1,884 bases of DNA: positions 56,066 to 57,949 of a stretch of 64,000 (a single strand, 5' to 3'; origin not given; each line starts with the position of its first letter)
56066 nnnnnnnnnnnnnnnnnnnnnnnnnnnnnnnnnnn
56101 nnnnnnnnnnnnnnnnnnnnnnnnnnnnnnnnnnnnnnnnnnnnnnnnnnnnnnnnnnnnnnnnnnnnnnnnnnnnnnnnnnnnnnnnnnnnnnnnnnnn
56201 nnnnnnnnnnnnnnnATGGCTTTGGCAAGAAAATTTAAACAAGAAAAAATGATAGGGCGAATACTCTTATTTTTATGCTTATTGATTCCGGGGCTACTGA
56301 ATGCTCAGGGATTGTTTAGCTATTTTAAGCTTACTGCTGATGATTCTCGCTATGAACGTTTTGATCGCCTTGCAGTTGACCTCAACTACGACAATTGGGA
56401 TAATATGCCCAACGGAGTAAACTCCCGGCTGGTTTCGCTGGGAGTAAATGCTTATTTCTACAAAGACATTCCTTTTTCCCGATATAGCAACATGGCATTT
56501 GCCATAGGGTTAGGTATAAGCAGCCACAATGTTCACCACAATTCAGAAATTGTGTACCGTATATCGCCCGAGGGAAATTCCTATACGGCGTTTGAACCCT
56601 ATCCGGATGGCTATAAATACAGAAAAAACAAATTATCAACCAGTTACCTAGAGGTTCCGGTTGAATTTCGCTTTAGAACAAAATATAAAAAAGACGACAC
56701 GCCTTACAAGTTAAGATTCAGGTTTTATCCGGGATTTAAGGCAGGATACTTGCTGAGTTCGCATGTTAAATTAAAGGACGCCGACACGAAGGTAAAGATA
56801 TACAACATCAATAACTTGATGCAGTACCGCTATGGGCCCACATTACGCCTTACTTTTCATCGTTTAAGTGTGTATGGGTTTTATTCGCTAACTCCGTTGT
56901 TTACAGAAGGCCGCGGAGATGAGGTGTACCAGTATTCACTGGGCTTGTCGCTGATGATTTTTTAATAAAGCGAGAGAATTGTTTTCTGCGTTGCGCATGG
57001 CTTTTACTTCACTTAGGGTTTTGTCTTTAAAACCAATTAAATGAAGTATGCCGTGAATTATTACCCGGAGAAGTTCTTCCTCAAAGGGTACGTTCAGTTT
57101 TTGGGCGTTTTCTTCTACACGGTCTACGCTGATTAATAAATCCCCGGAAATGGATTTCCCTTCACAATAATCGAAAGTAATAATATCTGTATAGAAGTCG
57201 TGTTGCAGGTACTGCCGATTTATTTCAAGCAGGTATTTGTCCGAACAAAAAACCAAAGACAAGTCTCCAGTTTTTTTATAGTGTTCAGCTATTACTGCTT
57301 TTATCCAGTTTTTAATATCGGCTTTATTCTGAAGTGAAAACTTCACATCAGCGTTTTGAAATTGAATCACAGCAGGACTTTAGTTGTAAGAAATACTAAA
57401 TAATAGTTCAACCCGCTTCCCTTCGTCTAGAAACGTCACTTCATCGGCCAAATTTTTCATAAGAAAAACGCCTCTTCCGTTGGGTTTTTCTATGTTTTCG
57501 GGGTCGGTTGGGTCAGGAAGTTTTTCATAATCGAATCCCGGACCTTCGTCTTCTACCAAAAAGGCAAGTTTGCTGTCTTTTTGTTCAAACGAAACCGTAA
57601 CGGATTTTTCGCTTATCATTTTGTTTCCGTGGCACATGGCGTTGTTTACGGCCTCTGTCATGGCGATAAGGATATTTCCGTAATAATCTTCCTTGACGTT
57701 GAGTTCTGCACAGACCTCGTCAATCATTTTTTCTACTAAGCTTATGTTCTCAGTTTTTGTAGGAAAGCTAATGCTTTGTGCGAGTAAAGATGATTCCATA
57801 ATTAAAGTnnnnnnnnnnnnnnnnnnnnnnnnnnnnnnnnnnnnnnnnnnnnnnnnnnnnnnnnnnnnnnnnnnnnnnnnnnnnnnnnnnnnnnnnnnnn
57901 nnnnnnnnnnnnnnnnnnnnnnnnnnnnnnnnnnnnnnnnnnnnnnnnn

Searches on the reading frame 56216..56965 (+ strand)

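Call 7: search_protein_families(library=pfam, proteins=[window:56216-56965:+], max_evalue=0.01)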
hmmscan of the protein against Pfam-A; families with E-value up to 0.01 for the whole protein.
window:56216-56965:+ (249 aa): 1 family
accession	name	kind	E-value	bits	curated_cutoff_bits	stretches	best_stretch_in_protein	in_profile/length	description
PF13568.12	OMP_b-brl_2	-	1.5e-13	51.6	27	1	57-215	21-157/175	Outer membrane protein beta-barrel domain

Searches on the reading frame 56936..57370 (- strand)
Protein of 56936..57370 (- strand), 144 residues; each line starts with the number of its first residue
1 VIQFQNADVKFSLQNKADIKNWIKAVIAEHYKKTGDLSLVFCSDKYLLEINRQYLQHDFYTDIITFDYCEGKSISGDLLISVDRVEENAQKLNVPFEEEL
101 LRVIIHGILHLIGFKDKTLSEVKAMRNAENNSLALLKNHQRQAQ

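Call 7: search_protein_families(library=pfam, proteins=[window:56936-57370:-], max_evalue=0.01)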
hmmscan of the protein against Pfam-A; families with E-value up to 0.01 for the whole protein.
window:56936-57370:- (144 aa): 1 family
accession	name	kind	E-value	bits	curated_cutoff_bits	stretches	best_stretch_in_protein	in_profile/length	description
PF02130.23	YbeY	-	1e-27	97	25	1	13-134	5-127/129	Endoribonuclease YbeY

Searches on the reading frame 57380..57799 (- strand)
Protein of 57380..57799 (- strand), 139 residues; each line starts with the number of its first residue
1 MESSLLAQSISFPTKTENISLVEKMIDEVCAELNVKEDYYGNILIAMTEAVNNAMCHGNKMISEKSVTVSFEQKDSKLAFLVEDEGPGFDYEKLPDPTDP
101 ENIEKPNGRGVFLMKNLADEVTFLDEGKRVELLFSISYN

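Call 7: search_protein_families(library=pfam, proteins=[window:57380-57799:-], max_evalue=0.01)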
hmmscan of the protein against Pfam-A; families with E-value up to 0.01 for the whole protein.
window:57380-57799:- (139 aa): 2 families
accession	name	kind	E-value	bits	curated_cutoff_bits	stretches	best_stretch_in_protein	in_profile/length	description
PF13581.12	HATPase_c_2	-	4.3e-25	88.6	27.4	1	12-132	1-125/127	Histidine kinase-like ATPase domain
PF02518.31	HATPase_c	-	1.2e-05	26.1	26.4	1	46-122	9-92/111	Histidine kinase-, DNA gyrase B-, and HSP90-like ATPase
